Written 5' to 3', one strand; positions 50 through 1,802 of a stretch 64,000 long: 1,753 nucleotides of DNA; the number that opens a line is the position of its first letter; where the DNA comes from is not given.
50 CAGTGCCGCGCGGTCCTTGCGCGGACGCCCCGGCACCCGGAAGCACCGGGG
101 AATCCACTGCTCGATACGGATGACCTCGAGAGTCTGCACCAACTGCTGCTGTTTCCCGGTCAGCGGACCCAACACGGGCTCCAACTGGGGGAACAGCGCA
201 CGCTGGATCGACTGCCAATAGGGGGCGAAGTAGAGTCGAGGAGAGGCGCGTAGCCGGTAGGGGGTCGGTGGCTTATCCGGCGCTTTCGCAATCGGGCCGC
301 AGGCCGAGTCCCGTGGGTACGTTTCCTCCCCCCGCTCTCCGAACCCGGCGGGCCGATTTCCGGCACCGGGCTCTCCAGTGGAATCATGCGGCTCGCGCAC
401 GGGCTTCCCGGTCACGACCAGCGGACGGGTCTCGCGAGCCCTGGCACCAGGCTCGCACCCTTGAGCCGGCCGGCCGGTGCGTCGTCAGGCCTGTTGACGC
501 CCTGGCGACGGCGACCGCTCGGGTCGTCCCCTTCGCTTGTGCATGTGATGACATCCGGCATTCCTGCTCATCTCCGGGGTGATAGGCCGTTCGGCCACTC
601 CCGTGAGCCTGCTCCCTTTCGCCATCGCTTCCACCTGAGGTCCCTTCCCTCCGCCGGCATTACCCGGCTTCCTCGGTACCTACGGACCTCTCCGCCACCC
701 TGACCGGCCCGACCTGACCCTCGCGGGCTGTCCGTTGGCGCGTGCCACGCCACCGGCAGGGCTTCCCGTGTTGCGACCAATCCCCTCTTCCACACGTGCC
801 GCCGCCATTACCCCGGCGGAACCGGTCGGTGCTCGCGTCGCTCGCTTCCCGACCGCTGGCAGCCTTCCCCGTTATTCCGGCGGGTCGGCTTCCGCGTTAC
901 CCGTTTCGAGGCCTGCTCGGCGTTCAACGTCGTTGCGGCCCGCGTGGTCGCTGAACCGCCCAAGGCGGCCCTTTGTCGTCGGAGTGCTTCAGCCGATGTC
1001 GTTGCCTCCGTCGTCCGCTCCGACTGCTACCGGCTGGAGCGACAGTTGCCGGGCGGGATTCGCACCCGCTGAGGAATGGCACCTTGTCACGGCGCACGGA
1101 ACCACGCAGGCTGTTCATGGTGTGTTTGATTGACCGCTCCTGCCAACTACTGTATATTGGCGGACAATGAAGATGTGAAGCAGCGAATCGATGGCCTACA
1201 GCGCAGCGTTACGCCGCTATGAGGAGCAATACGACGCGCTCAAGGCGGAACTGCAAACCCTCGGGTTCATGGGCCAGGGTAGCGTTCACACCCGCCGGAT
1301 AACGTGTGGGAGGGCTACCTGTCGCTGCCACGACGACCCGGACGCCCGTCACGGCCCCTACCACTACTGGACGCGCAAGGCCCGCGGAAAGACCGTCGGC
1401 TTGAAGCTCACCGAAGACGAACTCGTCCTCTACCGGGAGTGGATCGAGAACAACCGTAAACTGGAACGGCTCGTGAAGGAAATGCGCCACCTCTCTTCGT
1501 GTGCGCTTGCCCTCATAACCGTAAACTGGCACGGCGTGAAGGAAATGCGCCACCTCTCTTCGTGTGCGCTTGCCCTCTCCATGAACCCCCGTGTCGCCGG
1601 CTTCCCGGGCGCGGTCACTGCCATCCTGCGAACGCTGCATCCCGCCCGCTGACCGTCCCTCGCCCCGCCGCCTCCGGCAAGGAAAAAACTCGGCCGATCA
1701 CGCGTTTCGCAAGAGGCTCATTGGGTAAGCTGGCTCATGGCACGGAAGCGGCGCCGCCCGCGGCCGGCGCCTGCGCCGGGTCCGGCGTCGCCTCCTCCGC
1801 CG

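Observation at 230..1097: ORF-less group II intron in a transposase gene, with the empty site present in the same window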

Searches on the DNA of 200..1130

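Call 59: search_rna_families(source=window, start=200, end=1130, threshold=evalue, max_evalue=1)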
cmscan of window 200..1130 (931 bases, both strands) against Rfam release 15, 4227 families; matches with E-value up to 1: 3.
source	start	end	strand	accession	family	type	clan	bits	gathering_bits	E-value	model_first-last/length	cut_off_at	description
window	928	1071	-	RF02003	group-II-D1D4-4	Intron;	CL00102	80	49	9.9e-18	1-138/138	no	Group II catalytic intron D1-D4-4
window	259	375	-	RF00029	Intron_gpII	Intron;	-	43.7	40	3.9e-07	1-77/77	no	Group II catalytic intron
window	810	912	-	RF02005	group-II-D1D4-6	Intron;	CL00102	37.2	49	6.7e-09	116-216/225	no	Group II catalytic intron D1-D4-6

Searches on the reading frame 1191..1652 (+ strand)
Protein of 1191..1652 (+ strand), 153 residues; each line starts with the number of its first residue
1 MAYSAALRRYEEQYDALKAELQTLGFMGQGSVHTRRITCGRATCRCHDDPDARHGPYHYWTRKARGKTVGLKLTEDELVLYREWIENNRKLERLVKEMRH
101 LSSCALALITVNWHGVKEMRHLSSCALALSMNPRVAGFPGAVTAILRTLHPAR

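Call 42: find_encoding_contigs(protein=window:1191-1652:+, flank=10000, max_places=6)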
Protein window:1191-1652:+ (153 aa): no gene with exactly this product is on record in the collection.
